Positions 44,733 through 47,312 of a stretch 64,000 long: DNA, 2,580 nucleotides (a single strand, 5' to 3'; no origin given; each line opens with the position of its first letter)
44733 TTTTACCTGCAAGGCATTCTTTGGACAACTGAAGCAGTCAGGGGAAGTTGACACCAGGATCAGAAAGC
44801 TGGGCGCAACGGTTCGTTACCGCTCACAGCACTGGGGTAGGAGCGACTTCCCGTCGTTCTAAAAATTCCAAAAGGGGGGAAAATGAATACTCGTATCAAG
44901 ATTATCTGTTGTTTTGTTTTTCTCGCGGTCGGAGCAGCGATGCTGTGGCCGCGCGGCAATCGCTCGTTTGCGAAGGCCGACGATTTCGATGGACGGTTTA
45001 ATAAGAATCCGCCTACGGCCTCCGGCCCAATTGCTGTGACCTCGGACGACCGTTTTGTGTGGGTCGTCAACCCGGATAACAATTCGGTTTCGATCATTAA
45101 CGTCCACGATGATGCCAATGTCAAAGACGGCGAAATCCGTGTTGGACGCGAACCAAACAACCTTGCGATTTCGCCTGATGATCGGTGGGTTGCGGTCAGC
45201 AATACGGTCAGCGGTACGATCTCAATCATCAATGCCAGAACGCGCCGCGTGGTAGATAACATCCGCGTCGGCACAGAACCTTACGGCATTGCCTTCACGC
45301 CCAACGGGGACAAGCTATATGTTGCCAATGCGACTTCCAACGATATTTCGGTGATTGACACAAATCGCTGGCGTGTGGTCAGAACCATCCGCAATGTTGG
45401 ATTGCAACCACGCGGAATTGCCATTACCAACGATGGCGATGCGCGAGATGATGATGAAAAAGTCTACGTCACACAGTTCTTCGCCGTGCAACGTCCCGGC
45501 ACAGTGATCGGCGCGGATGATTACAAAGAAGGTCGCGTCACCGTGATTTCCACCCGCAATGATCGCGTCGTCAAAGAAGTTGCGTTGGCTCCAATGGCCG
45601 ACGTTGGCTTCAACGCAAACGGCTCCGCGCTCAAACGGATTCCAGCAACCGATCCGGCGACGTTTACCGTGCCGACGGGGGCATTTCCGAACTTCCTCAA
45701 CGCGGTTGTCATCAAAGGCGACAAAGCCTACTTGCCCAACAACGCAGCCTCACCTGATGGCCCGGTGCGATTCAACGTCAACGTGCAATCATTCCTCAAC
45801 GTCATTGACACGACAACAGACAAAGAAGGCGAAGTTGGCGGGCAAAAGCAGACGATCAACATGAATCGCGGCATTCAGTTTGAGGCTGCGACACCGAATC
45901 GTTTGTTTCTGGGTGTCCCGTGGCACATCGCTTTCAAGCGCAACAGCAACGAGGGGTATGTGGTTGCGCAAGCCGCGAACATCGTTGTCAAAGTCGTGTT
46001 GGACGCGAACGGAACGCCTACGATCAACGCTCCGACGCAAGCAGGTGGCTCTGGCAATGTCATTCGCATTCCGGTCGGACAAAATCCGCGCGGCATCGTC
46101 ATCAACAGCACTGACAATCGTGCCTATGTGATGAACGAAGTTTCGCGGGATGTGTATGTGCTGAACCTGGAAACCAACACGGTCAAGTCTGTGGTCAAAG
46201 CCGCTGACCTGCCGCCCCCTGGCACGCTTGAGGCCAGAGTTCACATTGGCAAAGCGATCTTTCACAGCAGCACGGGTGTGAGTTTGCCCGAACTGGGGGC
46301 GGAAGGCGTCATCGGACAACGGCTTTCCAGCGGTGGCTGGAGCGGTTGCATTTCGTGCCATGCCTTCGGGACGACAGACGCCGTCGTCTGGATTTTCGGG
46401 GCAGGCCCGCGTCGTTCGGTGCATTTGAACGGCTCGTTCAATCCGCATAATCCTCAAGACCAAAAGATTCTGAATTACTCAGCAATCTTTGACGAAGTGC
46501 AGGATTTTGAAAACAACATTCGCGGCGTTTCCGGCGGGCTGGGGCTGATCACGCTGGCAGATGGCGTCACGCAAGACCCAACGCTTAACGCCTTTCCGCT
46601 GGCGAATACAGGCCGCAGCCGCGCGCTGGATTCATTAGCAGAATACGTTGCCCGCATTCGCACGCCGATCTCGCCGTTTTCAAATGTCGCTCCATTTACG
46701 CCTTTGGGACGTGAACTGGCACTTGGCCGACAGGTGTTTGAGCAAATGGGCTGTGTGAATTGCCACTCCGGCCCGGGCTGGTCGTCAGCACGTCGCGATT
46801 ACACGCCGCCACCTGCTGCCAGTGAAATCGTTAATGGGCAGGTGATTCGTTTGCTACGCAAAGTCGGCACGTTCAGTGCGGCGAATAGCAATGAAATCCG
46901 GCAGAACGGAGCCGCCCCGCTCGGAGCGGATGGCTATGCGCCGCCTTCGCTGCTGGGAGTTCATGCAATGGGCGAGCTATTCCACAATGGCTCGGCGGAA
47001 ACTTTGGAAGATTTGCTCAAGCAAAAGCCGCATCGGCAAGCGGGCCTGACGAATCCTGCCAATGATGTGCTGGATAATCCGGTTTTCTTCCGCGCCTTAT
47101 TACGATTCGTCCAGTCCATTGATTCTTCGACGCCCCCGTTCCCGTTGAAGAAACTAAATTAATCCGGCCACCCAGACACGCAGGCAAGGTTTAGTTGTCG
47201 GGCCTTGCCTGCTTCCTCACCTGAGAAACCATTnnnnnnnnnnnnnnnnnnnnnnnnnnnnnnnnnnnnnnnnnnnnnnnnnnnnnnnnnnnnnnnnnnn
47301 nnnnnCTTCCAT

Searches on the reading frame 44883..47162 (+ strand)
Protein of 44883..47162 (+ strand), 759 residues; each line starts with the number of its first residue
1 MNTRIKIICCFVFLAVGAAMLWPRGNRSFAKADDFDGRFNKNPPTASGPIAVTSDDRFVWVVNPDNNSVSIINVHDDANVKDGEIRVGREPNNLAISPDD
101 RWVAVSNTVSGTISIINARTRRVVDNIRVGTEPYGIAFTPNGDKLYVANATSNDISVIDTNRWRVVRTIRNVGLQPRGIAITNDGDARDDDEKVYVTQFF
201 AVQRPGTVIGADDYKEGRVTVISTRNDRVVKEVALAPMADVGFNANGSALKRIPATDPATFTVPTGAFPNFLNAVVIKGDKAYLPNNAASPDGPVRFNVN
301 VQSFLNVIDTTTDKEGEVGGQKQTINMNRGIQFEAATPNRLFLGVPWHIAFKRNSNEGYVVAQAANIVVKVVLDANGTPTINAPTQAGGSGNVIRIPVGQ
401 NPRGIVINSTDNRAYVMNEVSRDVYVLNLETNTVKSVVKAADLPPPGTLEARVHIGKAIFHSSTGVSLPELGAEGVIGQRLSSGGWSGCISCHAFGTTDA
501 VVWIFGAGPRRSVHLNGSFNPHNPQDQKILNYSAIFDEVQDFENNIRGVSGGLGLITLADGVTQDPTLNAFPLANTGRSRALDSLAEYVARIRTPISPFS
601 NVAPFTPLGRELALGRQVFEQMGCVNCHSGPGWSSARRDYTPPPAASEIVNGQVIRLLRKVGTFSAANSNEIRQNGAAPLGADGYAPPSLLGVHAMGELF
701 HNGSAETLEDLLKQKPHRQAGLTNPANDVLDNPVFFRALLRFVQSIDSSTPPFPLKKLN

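Call 7: search_protein_families(library=pfam, proteins=[window:44883-47162:+], max_evalue=0.001)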
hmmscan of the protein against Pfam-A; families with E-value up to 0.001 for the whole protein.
window:44883-47162:+ (759 aa): 5 families
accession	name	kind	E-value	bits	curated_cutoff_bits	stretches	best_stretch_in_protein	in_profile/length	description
PF10282.15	Lactonase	-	2.5e-15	57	21.7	1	45-117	244-319/344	Lactonase, 7-bladed beta-propeller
PF21783.3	YNCE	-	4.1e-11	43.2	27.1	1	48-164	31-142/339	YNCE-like beta-propeller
PF02239.22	Cytochrom_D1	-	5.7e-11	42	25.5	1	52-127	43-115/368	Cytochrome D1 heme domain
PF25174.1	Beta-prop_THOC3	-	3.8e-07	29.8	305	1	68-168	25-125/272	THOC3 beta-propeller domain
PF21419.2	RoxA-like_Cyt-c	-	0.00022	21.2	26.7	1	684-715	1-32/39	RoxA-like, cytochrome c-like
